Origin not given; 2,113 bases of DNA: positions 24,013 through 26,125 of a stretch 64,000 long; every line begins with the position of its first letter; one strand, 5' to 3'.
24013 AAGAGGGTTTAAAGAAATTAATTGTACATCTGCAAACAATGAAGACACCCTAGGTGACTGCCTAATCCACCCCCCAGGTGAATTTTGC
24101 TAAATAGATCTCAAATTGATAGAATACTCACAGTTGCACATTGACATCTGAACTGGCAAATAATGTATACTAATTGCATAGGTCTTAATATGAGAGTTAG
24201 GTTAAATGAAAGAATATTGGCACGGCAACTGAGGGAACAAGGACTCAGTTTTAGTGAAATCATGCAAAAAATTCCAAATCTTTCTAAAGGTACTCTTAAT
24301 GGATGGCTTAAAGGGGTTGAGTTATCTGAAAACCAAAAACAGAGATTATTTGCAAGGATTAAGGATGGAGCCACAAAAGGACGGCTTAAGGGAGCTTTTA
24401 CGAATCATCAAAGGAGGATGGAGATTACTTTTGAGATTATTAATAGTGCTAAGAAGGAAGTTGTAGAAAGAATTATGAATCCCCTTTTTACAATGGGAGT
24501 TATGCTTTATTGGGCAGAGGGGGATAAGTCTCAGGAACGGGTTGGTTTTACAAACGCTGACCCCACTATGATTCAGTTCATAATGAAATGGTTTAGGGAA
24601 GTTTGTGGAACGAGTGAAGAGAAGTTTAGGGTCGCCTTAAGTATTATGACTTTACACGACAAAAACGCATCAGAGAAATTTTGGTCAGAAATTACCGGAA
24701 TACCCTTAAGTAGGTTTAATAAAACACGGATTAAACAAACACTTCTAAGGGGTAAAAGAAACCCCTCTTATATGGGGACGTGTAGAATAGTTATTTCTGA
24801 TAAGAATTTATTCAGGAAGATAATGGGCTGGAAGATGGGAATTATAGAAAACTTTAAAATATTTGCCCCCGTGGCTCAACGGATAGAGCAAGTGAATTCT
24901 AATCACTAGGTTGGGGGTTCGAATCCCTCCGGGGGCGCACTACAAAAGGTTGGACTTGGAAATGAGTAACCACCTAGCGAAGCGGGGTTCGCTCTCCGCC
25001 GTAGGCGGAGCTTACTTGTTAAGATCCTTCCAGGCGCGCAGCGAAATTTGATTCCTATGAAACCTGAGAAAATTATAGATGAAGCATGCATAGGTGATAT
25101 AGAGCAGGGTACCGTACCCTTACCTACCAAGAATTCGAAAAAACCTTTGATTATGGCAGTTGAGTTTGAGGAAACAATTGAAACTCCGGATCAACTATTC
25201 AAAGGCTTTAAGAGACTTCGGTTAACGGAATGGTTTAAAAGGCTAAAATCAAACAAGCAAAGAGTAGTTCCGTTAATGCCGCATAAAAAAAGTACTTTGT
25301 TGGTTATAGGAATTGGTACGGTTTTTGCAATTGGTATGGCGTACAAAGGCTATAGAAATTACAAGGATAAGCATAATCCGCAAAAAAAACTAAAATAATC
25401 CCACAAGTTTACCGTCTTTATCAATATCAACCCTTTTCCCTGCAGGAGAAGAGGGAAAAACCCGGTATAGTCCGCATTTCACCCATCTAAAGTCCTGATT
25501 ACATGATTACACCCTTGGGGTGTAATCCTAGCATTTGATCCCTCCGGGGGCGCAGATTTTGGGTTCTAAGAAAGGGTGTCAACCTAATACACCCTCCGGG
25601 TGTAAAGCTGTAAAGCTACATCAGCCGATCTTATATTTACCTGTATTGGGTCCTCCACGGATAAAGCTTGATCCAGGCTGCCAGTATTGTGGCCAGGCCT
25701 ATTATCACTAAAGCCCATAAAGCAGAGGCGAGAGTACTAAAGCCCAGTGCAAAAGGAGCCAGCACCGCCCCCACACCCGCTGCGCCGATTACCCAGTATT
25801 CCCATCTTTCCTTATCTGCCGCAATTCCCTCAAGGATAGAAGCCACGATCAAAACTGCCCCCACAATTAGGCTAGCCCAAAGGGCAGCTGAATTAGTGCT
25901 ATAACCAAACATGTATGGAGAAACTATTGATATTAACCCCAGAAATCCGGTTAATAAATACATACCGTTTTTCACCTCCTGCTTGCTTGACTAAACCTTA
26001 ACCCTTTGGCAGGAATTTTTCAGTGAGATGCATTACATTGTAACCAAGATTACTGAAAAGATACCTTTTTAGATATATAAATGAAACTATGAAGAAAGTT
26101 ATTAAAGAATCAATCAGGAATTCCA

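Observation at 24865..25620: tRNA-Arg(TCT)-associated islet bounded by a 17-bp direct repeat of the tRNA 3' end and holding a duplicated fhs 3' fragment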

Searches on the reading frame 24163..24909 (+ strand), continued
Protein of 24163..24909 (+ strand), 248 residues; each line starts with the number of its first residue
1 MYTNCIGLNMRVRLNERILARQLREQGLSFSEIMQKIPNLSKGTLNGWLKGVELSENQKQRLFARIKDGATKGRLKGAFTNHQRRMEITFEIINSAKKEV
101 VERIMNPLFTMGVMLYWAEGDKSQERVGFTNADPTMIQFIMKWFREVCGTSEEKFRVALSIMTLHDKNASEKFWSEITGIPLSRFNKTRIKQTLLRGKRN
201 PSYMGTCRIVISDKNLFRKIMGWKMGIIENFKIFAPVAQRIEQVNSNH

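Call 92: fold_search(model_id=the predicted structure, library=viral)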
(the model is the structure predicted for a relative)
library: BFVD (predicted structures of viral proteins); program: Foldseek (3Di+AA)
matches with E <= 10: 447; with E <= 0.001: 0
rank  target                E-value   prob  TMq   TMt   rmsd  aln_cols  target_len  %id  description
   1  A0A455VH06            1.8e-02  0.75  0.21  0.16  16.6       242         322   12  (no name in the UniProt tables at hand)
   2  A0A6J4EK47            5.5e-02  0.69  0.18  0.25   7.1        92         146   13  (no name in the UniProt tables at hand)
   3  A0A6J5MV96            8.6e-02  0.63  0.19  0.24   6.8        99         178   10  Crossover junction endodeoxyribonuclease, RusA-like [uncultured Caudovirales phage]
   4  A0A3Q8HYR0            1.2e-01  0.44  0.17  0.23   6.2        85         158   15  (no name in the UniProt tables at hand)
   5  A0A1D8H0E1            2.3e-01  0.14  0.16  0.09  13.4       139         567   12  Tegument protein (Fragment) [Sea otter herpesvirus]
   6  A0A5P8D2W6            3.0e-01  0.28  0.19  0.15   9.7       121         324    7  (no name in the UniProt tables at hand)
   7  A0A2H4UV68            3.6e-01  0.85  0.24  0.21   3.5       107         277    9  Homing endonuclease [Bodo saltans virus]
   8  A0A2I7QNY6            3.6e-01  0.47  0.21  0.21   5.9       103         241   12  (no name in the UniProt tables at hand)
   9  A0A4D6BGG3            3.8e-01  0.75  0.20  0.14   5.7       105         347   10  (no name in the UniProt tables at hand)
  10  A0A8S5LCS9            3.8e-01  0.33  0.18  0.20  23.2       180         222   12  Transposase [Myoviridae sp. ctngn1]
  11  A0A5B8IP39            3.8e-01  0.11  0.13  0.15  13.8       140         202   11  Thioredoxin [Mimiviridae sp. ChoanoV1]
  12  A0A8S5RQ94            4.0e-01  0.23  0.19  0.17  21.1       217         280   13  (no name in the UniProt tables at hand)
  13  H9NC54                4.0e-01  0.13  0.18  0.21  16.4       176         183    8  (no name in the UniProt tables at hand)
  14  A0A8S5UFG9            4.0e-01  0.08  0.16  0.12  12.0       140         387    6  Cell division protein [Myoviridae sp. ctcyQ27]
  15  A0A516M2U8            4.3e-01  0.18  0.18  0.24   7.3       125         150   10  (no name in the UniProt tables at hand)
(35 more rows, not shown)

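Call 95: find_related_loci(query=A4, collection=viral_contigs, flank=3000)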
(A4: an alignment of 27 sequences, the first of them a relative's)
Query A4 (239 aa) in viral_contigs; peptide patterns used: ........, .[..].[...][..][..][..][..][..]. (x = any residue, [..] = any of these).
33 stretches matched a pattern; 16 encode a relative of the query (tblastn E <= 1e-3); 16 distinct loci.
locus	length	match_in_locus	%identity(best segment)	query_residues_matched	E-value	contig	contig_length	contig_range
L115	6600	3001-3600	34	11-202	2e-25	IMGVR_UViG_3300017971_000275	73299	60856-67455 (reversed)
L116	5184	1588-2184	30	15-213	4e-24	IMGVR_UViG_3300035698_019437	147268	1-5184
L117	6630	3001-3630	31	1-213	1e-23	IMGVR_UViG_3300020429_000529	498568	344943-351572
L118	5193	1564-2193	29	3-213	1e-22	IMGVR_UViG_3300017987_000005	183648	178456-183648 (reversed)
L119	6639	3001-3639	27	2-213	1e-18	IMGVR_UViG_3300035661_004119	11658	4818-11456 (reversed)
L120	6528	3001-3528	29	5-176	4e-18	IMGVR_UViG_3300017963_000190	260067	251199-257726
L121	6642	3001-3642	25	1-213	2e-17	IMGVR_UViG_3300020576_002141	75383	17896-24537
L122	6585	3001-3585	25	1-213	4e-17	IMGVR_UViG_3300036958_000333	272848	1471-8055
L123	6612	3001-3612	29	7-213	6e-16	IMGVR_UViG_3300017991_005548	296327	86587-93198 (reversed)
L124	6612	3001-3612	29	7-213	6e-16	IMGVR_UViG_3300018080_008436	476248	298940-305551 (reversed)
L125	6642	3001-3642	24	1-213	4e-14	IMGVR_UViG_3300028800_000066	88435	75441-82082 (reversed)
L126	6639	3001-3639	27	2-213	1e-18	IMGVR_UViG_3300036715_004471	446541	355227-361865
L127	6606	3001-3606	25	1-213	6e-13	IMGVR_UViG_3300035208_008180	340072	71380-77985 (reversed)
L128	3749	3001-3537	25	23-213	6e-12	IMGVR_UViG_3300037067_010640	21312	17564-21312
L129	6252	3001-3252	32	97-178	5e-11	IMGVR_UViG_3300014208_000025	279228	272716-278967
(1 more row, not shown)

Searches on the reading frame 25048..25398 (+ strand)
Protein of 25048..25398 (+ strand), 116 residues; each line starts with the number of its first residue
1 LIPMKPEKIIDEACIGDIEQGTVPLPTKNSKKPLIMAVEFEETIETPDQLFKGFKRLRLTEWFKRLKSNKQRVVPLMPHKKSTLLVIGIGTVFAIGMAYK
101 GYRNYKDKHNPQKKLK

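Call 7: search_protein_families(library=pfam, proteins=[window:25048-25398:+], max_evalue=0.1)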
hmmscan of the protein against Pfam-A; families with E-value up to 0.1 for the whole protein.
window:25048-25398:+ (116 aa): 1 family
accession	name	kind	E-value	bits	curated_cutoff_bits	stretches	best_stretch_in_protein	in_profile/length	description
PF19310.4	TOP_N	-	0.02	15.1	27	1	37-75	67-105/123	Neurolysin/Thimet oligopeptidase, N-terminal domain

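Call 11: find_encoding_contigs(protein=window:25051-25398:+, flank=10000, max_places=10)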
Protein window:25051-25398:+ (115 aa): no gene with exactly this product is on record in the collection.

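Call 51: find_homologous_proteins(query=window:25057-25395:+, max_evalue=0.001)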
Query window:25057-25395:+ (113 aa): 1 proteins with E <= 0.001 among 1 candidates.
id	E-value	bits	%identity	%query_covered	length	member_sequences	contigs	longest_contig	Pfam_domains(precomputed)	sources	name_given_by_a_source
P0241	1.9e-69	248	100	100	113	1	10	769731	-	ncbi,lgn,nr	ncbi:hypothetical protein HYU45_03495 [Candidatus Daviesbacteria bacterium]|nr:hypothetical protein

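Call 58: search_protein_families(library=ncbifam, proteins=[window:25057-25395:+], max_evalue=0.1)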
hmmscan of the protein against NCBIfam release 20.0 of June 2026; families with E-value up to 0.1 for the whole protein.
window:25057-25395:+ (113 aa): 0 families

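Call 68: search_protein_representatives(protein=window:25057-25395:+)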
Query: 113 residues. Proteins with E-value up to 0.001 (for the whole library): 4; up to 1e-10: 2; up to 1e-30: 0. The best 4 are listed.
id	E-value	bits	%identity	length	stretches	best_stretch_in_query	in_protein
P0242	1.5e-28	115.1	60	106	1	1-107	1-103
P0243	1.5e-15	73.2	33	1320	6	23-72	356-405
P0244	2.4e-07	46.8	30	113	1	20-107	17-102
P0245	2.8e-05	40.2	38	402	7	50-76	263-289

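Call 69: find_encoding_contigs(protein=P0242, flank=5000, max_places=3)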
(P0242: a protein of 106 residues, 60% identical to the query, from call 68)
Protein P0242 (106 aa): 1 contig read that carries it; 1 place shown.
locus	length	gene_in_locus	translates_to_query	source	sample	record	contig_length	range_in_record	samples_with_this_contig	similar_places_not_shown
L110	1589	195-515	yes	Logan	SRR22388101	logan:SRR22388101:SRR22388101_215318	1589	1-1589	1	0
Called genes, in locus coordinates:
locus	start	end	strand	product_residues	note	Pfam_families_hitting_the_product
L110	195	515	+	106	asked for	-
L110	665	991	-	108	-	PF03779:SPW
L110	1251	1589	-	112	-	?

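Call 91: search_protein_families(library=phrogs, proteins=[window:25057-25395:+], max_evalue=0.01)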
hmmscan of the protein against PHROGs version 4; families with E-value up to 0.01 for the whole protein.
window:25057-25395:+ (113 aa): 0 families

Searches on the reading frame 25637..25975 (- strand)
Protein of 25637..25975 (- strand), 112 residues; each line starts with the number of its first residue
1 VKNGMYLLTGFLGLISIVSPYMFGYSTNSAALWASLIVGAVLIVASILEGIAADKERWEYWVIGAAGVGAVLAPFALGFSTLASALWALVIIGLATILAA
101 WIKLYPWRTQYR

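Call 7: search_protein_families(library=pfam, proteins=[window:25637-25975:-], max_evalue=0.1)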
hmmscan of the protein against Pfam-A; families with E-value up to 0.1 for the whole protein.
window:25637-25975:- (112 aa): 4 families
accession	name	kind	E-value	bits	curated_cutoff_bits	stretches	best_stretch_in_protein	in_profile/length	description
PF03779.20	SPW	-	1.3e-15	58.1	31.5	1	8-100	5-92/93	SPW repeat domain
PF24763.1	CGL160_C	-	0.024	15.4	34.2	1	1-77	16-91/133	CGL160, C-terminal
PF07690.21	MFS_1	-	0.035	13.5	33.4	1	9-98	216-310/347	Major Facilitator Superfamily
PF18949.5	DUF5693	-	0.093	11.6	29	1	20-109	304-391/609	Family of unknown function (DUF5693)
